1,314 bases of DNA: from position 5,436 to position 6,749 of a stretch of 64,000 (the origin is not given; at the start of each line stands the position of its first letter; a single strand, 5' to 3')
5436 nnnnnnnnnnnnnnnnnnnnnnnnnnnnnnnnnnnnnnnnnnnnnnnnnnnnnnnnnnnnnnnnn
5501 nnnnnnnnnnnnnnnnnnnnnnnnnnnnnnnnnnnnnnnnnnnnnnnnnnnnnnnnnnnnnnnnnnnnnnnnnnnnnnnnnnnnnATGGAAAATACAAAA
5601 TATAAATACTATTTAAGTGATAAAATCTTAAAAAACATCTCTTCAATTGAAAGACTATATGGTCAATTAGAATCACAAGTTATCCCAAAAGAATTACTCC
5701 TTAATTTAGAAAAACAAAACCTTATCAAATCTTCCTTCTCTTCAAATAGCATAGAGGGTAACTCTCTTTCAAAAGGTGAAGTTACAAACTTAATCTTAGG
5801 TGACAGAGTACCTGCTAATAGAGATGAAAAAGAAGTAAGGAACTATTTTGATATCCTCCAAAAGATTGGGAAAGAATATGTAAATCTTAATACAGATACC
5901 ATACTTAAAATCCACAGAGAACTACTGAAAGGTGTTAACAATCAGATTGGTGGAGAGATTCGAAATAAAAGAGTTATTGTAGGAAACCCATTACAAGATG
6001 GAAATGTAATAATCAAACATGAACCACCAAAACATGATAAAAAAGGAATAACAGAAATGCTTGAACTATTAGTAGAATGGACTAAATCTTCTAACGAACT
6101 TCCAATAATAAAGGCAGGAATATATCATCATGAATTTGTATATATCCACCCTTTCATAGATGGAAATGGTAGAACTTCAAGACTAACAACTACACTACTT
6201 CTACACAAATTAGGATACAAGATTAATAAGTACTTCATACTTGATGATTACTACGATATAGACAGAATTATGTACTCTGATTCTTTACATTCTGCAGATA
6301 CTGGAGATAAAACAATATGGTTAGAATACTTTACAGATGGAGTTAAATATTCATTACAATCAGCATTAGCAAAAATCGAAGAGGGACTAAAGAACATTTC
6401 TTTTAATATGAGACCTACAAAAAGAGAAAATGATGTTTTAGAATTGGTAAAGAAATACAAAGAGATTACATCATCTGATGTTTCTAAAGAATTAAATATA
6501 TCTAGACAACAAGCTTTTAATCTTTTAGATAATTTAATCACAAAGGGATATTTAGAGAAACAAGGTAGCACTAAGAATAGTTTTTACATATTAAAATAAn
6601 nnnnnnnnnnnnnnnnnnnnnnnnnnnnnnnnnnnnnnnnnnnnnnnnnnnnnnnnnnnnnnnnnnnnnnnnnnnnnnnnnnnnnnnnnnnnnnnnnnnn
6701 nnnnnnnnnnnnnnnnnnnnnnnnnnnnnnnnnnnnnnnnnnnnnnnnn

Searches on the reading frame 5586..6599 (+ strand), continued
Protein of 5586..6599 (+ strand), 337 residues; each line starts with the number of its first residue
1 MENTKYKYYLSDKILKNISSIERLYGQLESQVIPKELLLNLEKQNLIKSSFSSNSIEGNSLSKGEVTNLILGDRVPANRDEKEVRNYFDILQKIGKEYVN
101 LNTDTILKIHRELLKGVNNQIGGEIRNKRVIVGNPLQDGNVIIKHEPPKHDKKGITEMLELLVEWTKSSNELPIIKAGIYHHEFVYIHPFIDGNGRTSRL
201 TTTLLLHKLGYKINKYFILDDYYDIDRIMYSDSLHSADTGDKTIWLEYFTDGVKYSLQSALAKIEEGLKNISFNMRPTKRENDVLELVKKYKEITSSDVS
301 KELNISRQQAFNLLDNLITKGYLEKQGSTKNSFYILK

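Call 32: find_related_loci(query=window:5586-6599:+, collection=metagenome_contigs, flank=3000)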
Query window:5586-6599:+ (337 aa) in metagenome_contigs; peptide patterns used: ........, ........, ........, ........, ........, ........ (x = any residue, [..] = any of these).
600 stretches matched a pattern (row limit reached: there are more); 19 encode a relative of the query (tblastn E <= 1e-3); 19 distinct loci.
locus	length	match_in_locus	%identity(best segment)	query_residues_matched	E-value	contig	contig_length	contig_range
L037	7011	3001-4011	94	1-337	0e+0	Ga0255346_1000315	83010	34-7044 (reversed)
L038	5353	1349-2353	81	1-337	0e+0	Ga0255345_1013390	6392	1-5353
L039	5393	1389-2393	81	1-337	0e+0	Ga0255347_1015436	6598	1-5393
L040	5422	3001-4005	81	1-337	0e+0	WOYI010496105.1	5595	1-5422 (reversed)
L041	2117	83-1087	80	1-337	0e+0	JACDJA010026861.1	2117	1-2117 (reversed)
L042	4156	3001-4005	80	1-337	1e-178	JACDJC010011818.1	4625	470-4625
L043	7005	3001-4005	82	1-337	3e-173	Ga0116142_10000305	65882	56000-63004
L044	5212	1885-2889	81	1-337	3e-174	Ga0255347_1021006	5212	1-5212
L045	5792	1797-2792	61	7-337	2e-136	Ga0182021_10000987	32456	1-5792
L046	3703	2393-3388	62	7-337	8e-140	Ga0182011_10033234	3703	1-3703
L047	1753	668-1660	60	7-337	2e-142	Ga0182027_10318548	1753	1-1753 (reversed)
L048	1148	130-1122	61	7-336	2e-144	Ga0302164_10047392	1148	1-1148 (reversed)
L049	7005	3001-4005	79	1-337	3e-177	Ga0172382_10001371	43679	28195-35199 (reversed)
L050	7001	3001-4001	78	2-337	2e-148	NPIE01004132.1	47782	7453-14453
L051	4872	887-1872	77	2-337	4e-142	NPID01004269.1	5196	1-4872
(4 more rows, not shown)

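Call 34: search_protein_families(library=padloc, proteins=[window:5586-6599:+], max_evalue=0.01)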
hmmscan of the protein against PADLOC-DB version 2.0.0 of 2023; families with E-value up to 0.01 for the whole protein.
window:5586-6599:+ (337 aa): 18 families
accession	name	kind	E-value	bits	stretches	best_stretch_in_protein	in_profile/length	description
PDLC03963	SoFic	-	1.1e-49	167.7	1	12-335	23-350/361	-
PDLC04966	PDC-S24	-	2.1e-17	61.1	1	80-201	212-331/497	-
PDLC04836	PDC-S04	-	3.4e-17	60.4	1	47-240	27-215/244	-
PDLC04839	PDC-S04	-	2.7e-15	54.6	1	93-244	48-193/205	-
PDLC04840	PDC-S04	-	1.1e-12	46.2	1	45-203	11-171/227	-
PDLC04837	PDC-S04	-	7.1e-12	43.1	1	51-251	31-222/234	-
PDLC04838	PDC-S04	-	2.9e-09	35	1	100-214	62-170/209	-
PDLC01866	CARF3--CARF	-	0.00023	19.2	1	255-326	110-186/207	-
PDLC01434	CasR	-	0.00026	18.9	1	269-327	115-175/191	"CAS-I,CAS-II,CAS-III,CAS-IV,CAS-V,CAS-VI; associated_signaling"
PDLC01850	CARF3--CARF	-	0.00027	18.9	1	277-330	143-196/209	-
PDLC01849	CARF3--CARF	-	0.00052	17.8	1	270-327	131-185/197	-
PDLC01268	CasR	-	0.00063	17.8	1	269-331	111-172/179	"CAS-I,CAS-II,CAS-III,CAS-IV,CAS-V,CAS-VI; associated_signaling"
PDLC04842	PDC-S04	-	0.00083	17.1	0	184-209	108-133/202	-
PDLC05078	PDC-S72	-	0.00089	16.4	0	100-218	99-218/377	-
PDLC01858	CARF3--CARF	-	0.0035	15.2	1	262-327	128-191/204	-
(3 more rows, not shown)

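Call 61: predict_structure(alignment_id=A3)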
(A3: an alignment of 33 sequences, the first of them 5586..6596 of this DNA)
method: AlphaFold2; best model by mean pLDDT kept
length: 337 residues; sequences in the alignment: 33
mean_pLDDT: 86.5   pTM: 0.82
mean pLDDT of the five models: 86.5, 82.6, 82.6, 81.9, 78.3
residues with pLDDT >= 90: 170; 70-90: 138; 50-70: 21; < 50: 8
segments of 3 or more residues with pLDDT < 50: 1-3, 225-229
pLDDT, mean of each block of 10 residues (from residue 1): 68 94 90 85 88 85 89 86 94 91 97 96 93 78 84 97 94 93 92 92 93 77 53 56 86 88 86 77 92 91 94 92 83 87
secondary structure, 60 per line:
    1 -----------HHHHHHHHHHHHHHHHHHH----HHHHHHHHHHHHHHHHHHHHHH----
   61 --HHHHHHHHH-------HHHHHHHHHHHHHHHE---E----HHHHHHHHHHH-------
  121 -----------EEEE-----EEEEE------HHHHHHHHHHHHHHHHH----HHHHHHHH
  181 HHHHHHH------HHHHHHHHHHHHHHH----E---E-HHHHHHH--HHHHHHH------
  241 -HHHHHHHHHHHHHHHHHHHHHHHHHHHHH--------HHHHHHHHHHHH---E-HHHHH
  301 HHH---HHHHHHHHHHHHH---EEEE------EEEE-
elements in order: H12-30 H35-56 H63-71 H79-93 H103-113 E132-135 E141-145 H152-168 H173-187 H194-208 H219-225 H228-234 H242-270 H279-290 H296-303 H307-319 E323-326 E333-336

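Call 64: fold_search(model_id=the predicted structure, library=pdb)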
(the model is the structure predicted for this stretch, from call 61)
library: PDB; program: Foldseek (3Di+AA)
matches with E <= 10: 1374; with E <= 0.001: 52
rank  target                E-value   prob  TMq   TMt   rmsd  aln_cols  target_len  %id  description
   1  4rgl                  1.3e-13  1.00  0.64  0.66  11.5       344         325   24  Crystal structure of a Fic family protein (Dde_2494) from Desulfovibrio desulfuricans G20 at 2.70 A resolution (released 2014-10-29)
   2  8cil_B                4.9e-12  1.00  0.60  0.58  14.8       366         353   20  Crystal structure of Coxiella burnetii Fic protein 2 (released 2023-11-15)
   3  8cil_A                5.4e-12  1.00  0.62  0.58  15.0       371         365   20  Crystal structure of Coxiella burnetii Fic protein 2 (released 2023-11-15)
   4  7cb8_A                1.0e-11  1.00  0.65  0.56   9.9       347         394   19  Structure of a FIC-domain protein from Mycobacterium marinum in complex with CDP (released 2021-08-18)
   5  7cb8_B                1.7e-11  1.00  0.63  0.54  10.0       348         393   20  Structure of a FIC-domain protein from Mycobacterium marinum in complex with CDP (released 2021-08-18)
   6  3eqx_B                2.2e-11  1.00  0.60  0.56  11.3       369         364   18  CRYSTAL STRUCTURE OF A FIC FAMILY PROTEIN (SO_4266) FROM SHEWANELLA ONEIDENSIS AT 1.6 A RESOLUTION (released 2008-10-14)
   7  6i7l                  3.6e-11  1.00  0.59  0.60   3.3       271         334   25  Crystal structure of monomeric FICD mutant L258D complexed with MgAMP-PNP (released 2019-09-25)
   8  3zec_B                3.7e-11  1.00  0.63  0.58   9.9       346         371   19  Fic protein from SHEWANELLA ONEIDENSIS (E73G mutant) in complex with AMPPNP (released 2013-06-19)
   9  6i7g_B                4.5e-11  1.00  0.62  0.62   3.2       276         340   24  Crystal structure of dimeric wild type FICD complexed with ATP (released 2019-09-25)
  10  6i7k                  6.8e-11  1.00  0.58  0.59   3.3       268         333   25  Crystal structure of monomeric FICD mutant L258D complexed with MgATP (released 2019-09-25)
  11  4u0s_B                1.0e-10  1.00  0.58  0.61   3.4       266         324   24  Structure of Eukaryotic fic domain containing protein with ADP (released 2014-12-10)
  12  6i7i                  1.6e-10  1.00  0.61  0.62   3.0       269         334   26  Crystal structure of dimeric FICD mutant K256A complexed with MgATP (released 2019-09-25)
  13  3zcn_A                1.7e-10  1.00  0.64  0.59  10.0       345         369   20  Fic protein from SHEWANELLA ONEIDENSIS in complex with ATP (released 2013-06-19)
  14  3eqx_A                1.9e-10  1.00  0.64  0.60   9.6       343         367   20  CRYSTAL STRUCTURE OF A FIC FAMILY PROTEIN (SO_4266) FROM SHEWANELLA ONEIDENSIS AT 1.6 A RESOLUTION (released 2008-10-14)
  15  6i7h                  2.2e-10  1.00  0.59  0.60   3.3       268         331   25  Crystal structure of dimeric FICD mutant K256S (released 2019-09-25)
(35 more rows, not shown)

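Call 69: find_related_loci(query=A3, collection=viral_contigs, flank=4000)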
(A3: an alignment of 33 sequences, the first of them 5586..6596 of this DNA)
Query A3 (337 aa) in viral_contigs; peptide patterns used: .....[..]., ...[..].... (x = any residue, [..] = any of these).
341 stretches matched a pattern, but none encodes a relative of the query by tblastn (E <= 1e-3).

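Call 70: search_dna_similar(query=window:5586-6596:+, collection=plasmids, mode=protein, max_rows=10)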
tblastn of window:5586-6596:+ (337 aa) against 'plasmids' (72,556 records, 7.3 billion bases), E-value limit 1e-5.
Records with a match: 341; places in all: 357; records where one place covers at least 80% of the query: 26.
Best place of each record, by identity: <60% 341.
By first word of the organism name: Sinorhizobium 47; Agrobacterium 25; Rhizobium 18; Acetobacter 15; Acinetobacter 14; Thermus 12; Citrobacter 12; Rahnella 11; Pantoea 11; Clostridium 7; and 99 more.
By predicted mobility (MOB-suite, as given by PLSDB): non-mobilizable 175; conjugative 102; mobilizable 64.
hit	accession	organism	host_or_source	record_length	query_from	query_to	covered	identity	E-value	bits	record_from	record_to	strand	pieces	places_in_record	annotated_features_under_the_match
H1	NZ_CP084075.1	Fusobacterium vincentii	-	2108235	65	337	81%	29.2%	2e-9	67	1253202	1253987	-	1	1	none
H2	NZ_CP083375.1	Ensifer canadensis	Melilotus albus,Cell Culture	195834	65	336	81%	27.7%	4e-8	62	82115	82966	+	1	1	DUF977 family protein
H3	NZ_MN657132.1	Psychrobacter sp.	-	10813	73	335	78%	28.7%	6e-10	68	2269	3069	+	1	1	Fic family protein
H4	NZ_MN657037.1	Psychrobacter sp.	-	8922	73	335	78%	28.7%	7e-10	68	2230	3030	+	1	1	Fic family protein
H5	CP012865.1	Persicobacter sp. JZB09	cell culture,soil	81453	69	330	78%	28.7%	2e-11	73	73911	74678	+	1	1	record has no annotation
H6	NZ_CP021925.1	Acetobacter pasteurianus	cell culture,food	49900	76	335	77%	28.9%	1e-8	64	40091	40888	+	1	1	Fic family protein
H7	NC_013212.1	Acetobacter pasteurianus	-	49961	76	335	77%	28.9%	1e-8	64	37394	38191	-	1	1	Fic family protein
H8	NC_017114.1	Acetobacter pasteurianus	-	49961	76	335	77%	28.9%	1e-8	64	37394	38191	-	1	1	Fic family protein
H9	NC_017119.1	Acetobacter pasteurianus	-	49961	76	335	77%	28.9%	1e-8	64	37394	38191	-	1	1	Fic family protein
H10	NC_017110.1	Acetobacter pasteurianus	-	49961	76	335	77%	28.9%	1e-8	64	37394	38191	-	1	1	Fic family protein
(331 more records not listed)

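Call 74: find_encoding_contigs(protein=P0009, flank=3000, max_places=4)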
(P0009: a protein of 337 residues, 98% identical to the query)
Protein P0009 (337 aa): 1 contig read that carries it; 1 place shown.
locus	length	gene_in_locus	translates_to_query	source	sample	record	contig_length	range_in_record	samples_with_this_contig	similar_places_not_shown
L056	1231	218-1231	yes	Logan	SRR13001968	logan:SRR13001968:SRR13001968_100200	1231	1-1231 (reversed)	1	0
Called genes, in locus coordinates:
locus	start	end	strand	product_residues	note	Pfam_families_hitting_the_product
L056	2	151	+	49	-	?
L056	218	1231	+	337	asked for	PF02661:Fic, PF01978:TrmB (faint), PF12802:MarR_2 (weak)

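Call 75: find_encoding_contigs(protein=window:5586-6599:+, flank=3000, max_places=4)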
Protein window:5586-6599:+ (337 aa): 23 contigs read that carry it; 4 places shown.
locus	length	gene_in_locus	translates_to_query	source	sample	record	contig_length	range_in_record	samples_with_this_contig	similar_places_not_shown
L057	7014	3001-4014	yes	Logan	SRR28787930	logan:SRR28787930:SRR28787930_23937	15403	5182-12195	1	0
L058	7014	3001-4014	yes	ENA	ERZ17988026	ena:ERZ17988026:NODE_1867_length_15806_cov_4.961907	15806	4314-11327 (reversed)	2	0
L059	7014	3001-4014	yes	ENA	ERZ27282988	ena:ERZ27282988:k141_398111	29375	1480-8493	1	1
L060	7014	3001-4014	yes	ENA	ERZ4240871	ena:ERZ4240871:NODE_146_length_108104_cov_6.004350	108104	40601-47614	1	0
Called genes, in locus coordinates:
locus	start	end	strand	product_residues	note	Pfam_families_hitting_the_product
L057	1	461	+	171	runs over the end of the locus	PF22769:DCD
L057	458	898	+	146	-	PF22769:DCD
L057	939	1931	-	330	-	-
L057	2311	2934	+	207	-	PF03167:UDG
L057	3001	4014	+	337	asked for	PF01978:TrmB (faint), PF02661:Fic, PF12802:MarR_2 (weak)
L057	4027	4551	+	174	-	PF00293:NUDIX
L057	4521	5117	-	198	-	PF00334:NDK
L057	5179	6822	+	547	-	PF04055:Radical_SAM, PF16199:Radical_SAM_C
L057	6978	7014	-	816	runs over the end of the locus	PF02369:Big_1 (faint), PF17802:SpaA (faint), PF17210:SdrD_B (faint), PF22904:NOMO1-like_2nd (faint), PF13620:CarboxypepD_reg, PF13715:CarbopepD_reg_2 (faint), PF13620:CarboxypepD_reg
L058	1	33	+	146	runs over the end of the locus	PF22769:DCD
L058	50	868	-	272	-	PF00106:adh_short, PF08659:KR, PF13561:adh_short_C2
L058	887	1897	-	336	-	-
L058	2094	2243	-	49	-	-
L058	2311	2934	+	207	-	PF03167:UDG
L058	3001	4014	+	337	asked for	PF01978:TrmB (faint), PF02661:Fic, PF12802:MarR_2 (weak)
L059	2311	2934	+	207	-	PF03167:UDG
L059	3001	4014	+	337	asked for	PF01978:TrmB (faint), PF02661:Fic, PF12802:MarR_2 (weak)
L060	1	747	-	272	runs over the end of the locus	PF00106:adh_short, PF08659:KR, PF13561:adh_short_C2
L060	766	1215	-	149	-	-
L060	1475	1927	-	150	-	-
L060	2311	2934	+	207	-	PF03167:UDG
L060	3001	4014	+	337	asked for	PF01978:TrmB (faint), PF02661:Fic, PF12802:MarR_2 (weak)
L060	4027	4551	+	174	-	PF00293:NUDIX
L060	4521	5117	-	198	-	PF00334:NDK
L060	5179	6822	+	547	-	PF04055:Radical_SAM, PF16199:Radical_SAM_C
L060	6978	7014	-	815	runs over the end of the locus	PF02369:Big_1 (faint), PF11974:bMG3 (faint), PF17802:SpaA (faint), PF13620:CarboxypepD_reg, PF13715:CarbopepD_reg_2 (faint), PF22904:NOMO1-like_2nd (faint), PF13620:CarboxypepD_reg, PF17210:SdrD_B (weak)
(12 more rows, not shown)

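Call 82: find_encoding_contigs(protein=P0045, flank=2000, max_places=3)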
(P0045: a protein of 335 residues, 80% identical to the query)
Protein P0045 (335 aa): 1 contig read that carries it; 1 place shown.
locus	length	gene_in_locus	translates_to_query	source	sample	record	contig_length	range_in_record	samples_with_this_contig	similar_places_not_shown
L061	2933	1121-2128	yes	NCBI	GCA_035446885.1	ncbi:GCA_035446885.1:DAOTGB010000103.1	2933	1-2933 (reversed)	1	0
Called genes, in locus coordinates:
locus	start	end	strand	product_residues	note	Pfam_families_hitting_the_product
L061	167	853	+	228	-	PF01255:Prenyltransf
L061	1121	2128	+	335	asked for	PF01978:TrmB (faint), PF02661:Fic, PF12802:MarR_2 (faint)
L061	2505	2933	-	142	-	?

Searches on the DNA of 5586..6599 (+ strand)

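Call 77: search_rna_families(sources=[L020, L042, L022], threshold=gathering)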
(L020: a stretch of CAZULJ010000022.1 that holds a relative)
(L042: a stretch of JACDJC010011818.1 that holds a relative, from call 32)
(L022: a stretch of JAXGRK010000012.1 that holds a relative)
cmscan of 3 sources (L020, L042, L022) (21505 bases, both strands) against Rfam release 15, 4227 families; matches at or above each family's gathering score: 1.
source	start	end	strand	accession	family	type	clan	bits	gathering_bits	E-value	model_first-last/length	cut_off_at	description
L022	3988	4061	+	RF00005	tRNA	Gene; tRNA;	CL00001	71.5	29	4.1e-14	1-71/71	no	tRNA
